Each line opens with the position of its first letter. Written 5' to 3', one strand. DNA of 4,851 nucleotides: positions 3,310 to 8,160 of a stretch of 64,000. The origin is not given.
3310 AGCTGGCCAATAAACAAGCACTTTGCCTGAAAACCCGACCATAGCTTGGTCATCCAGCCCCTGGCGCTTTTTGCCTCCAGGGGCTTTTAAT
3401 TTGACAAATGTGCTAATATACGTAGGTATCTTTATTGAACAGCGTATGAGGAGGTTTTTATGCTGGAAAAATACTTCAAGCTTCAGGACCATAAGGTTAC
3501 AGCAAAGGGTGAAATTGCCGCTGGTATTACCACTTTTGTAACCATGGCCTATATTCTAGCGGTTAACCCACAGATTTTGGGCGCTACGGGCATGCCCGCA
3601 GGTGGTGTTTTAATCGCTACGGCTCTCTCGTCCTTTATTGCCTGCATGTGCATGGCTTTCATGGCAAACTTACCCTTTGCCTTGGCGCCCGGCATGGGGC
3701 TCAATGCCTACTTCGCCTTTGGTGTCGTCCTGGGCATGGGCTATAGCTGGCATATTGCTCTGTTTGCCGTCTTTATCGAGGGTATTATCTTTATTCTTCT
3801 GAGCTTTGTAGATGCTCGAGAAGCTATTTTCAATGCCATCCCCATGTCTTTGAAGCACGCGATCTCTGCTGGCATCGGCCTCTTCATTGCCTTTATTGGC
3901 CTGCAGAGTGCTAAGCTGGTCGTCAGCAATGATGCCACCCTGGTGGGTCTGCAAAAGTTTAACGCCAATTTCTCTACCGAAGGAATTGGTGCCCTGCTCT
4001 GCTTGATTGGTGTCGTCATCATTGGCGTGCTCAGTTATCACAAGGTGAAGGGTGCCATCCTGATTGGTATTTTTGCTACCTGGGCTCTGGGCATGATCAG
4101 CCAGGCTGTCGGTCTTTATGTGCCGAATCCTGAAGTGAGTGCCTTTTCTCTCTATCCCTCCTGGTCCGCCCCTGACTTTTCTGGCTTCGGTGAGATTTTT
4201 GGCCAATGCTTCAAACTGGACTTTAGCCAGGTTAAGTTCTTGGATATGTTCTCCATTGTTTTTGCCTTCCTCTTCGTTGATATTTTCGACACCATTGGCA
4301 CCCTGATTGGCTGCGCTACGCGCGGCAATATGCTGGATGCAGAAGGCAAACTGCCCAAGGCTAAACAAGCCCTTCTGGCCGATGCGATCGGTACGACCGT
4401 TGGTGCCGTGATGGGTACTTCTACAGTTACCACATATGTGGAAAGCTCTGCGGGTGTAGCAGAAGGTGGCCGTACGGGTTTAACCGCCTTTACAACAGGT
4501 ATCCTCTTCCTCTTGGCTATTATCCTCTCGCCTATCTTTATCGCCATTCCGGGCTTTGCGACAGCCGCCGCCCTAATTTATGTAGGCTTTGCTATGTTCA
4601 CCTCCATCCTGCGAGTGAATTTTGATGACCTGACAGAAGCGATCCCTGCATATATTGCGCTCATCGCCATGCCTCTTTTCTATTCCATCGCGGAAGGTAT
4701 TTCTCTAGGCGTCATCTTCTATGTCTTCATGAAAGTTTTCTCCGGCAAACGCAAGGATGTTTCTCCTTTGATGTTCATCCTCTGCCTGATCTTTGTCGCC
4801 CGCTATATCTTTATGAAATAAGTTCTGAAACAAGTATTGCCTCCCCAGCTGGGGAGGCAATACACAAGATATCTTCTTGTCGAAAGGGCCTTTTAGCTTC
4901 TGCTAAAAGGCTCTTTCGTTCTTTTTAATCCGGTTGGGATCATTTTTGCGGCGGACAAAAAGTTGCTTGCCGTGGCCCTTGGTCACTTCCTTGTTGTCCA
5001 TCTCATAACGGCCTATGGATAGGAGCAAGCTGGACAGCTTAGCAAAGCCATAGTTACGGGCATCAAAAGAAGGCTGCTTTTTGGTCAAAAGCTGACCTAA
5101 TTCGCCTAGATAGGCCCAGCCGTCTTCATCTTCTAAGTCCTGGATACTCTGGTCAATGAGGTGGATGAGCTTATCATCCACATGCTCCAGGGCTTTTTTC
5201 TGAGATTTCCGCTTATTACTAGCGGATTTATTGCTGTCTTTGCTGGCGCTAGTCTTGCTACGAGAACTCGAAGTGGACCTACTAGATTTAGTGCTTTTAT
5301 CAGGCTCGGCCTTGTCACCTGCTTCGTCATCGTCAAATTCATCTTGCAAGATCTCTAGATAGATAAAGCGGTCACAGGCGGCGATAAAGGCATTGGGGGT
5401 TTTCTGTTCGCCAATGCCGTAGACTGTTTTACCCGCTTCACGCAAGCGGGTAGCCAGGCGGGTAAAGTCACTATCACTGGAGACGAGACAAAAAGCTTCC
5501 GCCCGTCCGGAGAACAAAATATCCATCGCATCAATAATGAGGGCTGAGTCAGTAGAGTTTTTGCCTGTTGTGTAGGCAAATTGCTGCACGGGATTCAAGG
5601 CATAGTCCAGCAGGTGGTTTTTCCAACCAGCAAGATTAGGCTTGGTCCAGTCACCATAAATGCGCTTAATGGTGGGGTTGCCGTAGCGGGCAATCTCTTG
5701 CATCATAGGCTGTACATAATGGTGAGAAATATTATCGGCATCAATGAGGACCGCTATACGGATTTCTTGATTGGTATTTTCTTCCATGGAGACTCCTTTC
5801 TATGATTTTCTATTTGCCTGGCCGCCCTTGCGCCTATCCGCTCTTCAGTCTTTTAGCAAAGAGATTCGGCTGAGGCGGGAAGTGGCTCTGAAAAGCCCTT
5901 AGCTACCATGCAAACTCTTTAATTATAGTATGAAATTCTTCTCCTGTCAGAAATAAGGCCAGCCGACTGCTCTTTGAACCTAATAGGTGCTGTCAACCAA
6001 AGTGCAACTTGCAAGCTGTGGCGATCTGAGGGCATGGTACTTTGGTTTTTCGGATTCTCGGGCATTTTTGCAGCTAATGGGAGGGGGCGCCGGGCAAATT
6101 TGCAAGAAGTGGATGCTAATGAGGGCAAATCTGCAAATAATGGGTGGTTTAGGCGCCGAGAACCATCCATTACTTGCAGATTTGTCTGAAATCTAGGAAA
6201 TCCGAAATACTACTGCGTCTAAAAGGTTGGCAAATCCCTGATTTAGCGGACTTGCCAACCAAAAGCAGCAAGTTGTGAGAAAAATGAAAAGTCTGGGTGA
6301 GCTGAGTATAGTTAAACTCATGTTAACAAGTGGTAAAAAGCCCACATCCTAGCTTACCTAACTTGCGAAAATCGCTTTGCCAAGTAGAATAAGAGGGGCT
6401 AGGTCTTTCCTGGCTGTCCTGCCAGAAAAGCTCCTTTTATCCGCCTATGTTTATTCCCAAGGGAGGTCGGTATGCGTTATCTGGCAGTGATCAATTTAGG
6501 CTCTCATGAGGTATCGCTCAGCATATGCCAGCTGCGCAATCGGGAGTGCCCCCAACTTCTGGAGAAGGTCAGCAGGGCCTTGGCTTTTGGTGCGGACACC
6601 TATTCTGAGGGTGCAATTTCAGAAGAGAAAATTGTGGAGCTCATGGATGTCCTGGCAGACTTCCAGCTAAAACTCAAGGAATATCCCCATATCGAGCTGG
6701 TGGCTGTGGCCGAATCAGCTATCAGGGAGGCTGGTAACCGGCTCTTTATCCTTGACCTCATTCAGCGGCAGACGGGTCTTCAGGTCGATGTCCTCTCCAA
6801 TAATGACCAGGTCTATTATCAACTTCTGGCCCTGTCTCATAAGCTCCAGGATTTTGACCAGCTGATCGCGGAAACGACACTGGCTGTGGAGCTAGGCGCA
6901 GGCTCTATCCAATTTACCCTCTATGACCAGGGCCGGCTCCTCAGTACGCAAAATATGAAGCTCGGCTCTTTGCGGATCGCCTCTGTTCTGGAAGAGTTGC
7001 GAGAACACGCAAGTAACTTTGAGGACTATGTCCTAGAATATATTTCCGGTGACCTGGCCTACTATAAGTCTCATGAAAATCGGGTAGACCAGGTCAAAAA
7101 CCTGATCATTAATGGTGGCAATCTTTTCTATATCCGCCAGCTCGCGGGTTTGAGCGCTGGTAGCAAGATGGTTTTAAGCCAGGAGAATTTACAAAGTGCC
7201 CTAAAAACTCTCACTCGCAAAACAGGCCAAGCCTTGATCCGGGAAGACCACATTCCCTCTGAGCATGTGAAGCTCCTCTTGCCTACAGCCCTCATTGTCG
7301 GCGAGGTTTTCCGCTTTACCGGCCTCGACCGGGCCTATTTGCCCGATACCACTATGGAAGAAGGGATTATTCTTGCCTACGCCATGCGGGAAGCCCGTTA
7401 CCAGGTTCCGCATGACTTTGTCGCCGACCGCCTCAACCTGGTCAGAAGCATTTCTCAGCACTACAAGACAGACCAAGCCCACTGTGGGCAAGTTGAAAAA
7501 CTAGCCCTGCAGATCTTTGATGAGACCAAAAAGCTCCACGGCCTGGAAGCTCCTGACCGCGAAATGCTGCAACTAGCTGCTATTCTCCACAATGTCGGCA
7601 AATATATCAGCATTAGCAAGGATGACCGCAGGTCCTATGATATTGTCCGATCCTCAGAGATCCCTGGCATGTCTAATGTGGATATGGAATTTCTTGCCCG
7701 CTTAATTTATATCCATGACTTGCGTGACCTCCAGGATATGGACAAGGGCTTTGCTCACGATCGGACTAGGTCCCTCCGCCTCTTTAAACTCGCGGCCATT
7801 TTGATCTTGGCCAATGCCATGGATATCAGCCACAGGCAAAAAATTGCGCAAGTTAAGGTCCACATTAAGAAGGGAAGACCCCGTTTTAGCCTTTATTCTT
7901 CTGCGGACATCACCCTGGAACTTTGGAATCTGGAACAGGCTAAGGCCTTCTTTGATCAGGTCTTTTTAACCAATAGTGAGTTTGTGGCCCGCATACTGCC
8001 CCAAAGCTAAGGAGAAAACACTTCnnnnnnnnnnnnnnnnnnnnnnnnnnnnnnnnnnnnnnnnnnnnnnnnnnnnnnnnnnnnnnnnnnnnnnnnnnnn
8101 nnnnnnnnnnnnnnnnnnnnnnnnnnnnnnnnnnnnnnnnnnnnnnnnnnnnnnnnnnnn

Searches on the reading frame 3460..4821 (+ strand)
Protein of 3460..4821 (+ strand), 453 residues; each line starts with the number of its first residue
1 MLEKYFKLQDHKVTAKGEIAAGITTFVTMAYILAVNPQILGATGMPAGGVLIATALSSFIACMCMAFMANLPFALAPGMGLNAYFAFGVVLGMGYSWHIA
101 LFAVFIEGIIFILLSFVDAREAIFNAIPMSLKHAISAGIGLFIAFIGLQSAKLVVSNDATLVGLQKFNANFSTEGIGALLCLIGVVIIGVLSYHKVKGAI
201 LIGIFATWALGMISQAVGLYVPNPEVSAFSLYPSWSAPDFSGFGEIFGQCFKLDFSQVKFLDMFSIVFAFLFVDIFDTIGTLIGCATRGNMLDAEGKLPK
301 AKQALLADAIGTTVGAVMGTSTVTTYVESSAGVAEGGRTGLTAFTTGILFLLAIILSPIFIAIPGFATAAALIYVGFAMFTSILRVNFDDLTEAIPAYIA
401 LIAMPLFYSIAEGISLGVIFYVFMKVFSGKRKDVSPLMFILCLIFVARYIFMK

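Call 10: search_protein_families(library=pfam, proteins=[window:3460-4821:+])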
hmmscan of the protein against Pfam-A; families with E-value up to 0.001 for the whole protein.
window:3460-4821:+ (453 aa): 1 family
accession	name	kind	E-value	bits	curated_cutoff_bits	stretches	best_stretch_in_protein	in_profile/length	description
PF00860.26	Xan_ur_permease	-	1.6e-35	123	27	1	18-408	3-381/389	Permease family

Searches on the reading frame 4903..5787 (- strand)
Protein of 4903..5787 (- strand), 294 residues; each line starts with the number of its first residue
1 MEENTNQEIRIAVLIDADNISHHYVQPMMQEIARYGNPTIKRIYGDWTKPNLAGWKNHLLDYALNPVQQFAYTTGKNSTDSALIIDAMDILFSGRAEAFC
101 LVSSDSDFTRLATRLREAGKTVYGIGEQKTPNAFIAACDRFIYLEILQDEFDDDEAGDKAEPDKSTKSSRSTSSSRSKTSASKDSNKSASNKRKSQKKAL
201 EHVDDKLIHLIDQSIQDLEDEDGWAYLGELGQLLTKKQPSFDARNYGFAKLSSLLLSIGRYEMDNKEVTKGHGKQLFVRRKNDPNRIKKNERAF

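Call 10: search_protein_families(library=pfam, proteins=[window:4903-5787:-])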
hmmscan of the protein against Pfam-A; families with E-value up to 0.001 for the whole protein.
window:4903-5787:- (294 aa): 2 families
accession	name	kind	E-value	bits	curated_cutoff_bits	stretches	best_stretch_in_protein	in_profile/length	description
PF01936.24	NYN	-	3.1e-39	135.2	24.2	1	10-145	1-145/145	NYN domain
PF12872.13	OST-HTH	-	9.9e-16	57.8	23.8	1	200-264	2-62/71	OST-HTH/LOTUS domain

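Call 27: find_encoding_contigs(protein=window:4903-5787:-, flank=10000, max_places=10)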
Protein window:4903-5787:- (294 aa): 3 contigs read that carry it; 2 places shown.
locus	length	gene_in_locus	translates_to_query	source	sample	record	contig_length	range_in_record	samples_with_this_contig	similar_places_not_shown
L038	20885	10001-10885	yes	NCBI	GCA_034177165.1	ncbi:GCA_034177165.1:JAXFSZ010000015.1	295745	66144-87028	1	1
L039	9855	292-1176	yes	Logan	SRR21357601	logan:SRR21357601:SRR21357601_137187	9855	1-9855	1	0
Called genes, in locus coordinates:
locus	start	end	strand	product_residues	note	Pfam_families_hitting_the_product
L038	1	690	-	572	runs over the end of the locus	PF03485:Arg_tRNA_synt_N, PF00750:tRNA-synt_1d, PF05746:DALR_1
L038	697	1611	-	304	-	PF00483:NTP_transferase (weak), PF12804:NTP_transf_3 (faint)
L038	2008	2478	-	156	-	PF00890:FAD_binding_2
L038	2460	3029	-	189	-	PF00890:FAD_binding_2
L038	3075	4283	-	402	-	-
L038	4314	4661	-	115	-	-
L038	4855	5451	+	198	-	-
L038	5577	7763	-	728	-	PF13089:PP_kinase_N, PF02503:PP_kinase, PF17941:PP_kinase_C_1, PF13091:PLDc_2 (faint), PF13090:PP_kinase_C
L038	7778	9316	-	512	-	PF02541:Ppx-GppA, PF21447:Ppx-GppA_III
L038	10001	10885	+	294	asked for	PF01936:NYN, PF12872:OST-HTH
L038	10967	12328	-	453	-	PF00860:Xan_ur_permease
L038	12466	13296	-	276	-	PF00376:MerR, PF13411:MerR_1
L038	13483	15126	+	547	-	-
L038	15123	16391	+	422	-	PF02518:HATPase_c (weak)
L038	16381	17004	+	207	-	PF00072:Response_reg, PF00196:GerE, PF08281:Sigma70_r4_2 (faint)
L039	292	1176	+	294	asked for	PF01936:NYN, PF12872:OST-HTH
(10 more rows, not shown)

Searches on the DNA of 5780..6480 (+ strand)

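Call 28: search_rna_families(source=window, start=5780, end=6480, threshold=evalue, max_evalue=5)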
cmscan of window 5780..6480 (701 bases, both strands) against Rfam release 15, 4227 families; matches with E-value up to 5: 3.
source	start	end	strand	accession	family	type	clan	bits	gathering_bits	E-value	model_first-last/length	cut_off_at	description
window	6272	6327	-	RF00479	snosnR71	Gene; snRNA; snoRNA; CD-box;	CL00051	22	60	0.66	1-97/97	no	Small nucleolar RNA snR71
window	6117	6193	-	RF00885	MIR821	Gene; miRNA;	-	19.1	249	0.39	1-275/275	no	MIR821 microRNA precursor family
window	6124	6186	-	RF00551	bicoid_3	Cis-reg;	-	15.2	91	0.36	1-552/552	no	Bicoid 3'-UTR regulatory element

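Call 68: search_dna_similar(query=window:6000-6270:+, collection=plasmids, mode=distant, max_evalue=0.01, max_rows=10)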
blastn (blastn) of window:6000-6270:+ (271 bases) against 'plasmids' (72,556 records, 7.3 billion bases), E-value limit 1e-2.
No match.

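Call 69: search_dna_similar(query=window:6000-6270:+, collection=phages, mode=distant, max_evalue=0.01, max_rows=10)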
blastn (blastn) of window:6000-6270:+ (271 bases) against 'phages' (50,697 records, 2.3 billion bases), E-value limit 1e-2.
No match.

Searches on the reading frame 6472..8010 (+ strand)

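Call 10: search_protein_families(library=pfam, proteins=[window:6472-8010:+])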
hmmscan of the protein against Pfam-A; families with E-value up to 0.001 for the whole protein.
window:6472-8010:+ (512 aa): 3 families
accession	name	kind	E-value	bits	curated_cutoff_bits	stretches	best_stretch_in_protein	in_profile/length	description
PF21447.3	Ppx-GppA_III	-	5.6e-21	75.6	27.3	1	322-479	4-161/177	Ppx/GppA phosphatase, domain III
PF02541.22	Ppx-GppA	-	3.7e-16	59.8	27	1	27-303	10-281/285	Ppx/GppA phosphatase family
PF01966.28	HD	-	0.00023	21.9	22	1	337-416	4-86/116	HD domain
